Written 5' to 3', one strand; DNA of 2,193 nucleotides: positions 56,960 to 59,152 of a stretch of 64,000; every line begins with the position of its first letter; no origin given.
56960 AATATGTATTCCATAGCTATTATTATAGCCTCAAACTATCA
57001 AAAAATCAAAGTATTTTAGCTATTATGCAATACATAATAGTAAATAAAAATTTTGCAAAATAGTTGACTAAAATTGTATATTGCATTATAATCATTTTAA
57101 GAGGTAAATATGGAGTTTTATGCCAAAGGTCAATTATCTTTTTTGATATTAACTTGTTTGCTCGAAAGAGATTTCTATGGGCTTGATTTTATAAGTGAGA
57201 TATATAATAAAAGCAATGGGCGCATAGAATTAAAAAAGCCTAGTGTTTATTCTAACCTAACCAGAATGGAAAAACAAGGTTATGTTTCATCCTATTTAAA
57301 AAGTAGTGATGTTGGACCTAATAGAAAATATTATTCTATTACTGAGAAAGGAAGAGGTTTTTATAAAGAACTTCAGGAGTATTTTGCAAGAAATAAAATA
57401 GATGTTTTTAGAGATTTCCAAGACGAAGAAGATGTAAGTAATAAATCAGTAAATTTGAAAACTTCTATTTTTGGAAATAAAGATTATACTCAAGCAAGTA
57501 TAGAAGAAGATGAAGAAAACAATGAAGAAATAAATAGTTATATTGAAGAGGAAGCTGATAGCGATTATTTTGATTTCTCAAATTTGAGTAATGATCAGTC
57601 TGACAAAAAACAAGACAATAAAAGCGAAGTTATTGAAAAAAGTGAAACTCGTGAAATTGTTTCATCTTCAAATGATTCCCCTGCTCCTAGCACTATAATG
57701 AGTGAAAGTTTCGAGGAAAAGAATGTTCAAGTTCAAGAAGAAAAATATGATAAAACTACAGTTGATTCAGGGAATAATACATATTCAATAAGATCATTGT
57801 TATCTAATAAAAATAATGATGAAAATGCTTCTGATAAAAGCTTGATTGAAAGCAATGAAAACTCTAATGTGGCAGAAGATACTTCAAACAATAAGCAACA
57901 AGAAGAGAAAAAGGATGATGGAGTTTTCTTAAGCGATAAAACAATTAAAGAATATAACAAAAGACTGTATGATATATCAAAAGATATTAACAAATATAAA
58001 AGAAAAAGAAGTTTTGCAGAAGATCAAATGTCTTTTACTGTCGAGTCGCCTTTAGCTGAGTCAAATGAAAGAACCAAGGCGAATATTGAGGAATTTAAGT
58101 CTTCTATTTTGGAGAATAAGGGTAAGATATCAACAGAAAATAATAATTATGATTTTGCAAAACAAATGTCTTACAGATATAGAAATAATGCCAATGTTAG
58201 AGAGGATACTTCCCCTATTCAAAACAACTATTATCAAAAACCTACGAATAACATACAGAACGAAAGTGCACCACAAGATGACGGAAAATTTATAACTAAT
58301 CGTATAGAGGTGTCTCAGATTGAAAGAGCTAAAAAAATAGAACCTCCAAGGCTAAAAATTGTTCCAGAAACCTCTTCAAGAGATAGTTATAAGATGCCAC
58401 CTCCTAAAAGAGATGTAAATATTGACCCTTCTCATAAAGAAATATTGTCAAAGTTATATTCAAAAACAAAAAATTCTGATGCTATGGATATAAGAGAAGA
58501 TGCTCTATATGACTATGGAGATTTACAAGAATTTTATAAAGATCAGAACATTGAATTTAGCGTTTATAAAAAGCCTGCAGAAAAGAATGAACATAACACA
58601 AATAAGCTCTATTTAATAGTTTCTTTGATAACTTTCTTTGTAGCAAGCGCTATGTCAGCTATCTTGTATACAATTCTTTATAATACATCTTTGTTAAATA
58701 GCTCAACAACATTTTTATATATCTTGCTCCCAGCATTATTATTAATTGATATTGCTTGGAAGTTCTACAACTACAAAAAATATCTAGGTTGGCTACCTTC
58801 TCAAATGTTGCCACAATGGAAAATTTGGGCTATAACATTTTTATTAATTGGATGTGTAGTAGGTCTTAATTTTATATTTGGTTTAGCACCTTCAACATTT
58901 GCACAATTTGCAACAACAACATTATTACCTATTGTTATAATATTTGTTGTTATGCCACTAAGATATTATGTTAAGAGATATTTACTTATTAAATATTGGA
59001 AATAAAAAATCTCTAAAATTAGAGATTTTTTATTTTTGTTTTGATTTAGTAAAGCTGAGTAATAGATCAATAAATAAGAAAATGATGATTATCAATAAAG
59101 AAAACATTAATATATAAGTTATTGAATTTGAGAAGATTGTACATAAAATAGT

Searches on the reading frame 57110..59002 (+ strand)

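Call 49: search_protein_families(library=ncbifam, proteins=[window:57110-59002:+], max_evalue=1e-10)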
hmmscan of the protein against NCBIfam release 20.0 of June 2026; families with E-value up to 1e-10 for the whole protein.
window:57110-59002:+ (631 aa): 1 family
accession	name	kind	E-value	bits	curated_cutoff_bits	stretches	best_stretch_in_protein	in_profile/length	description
TIGR03433.1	padR_acidobact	paralog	1.6e-13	50.6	101.8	1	6-93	2-89/101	PadR family transcriptional regulator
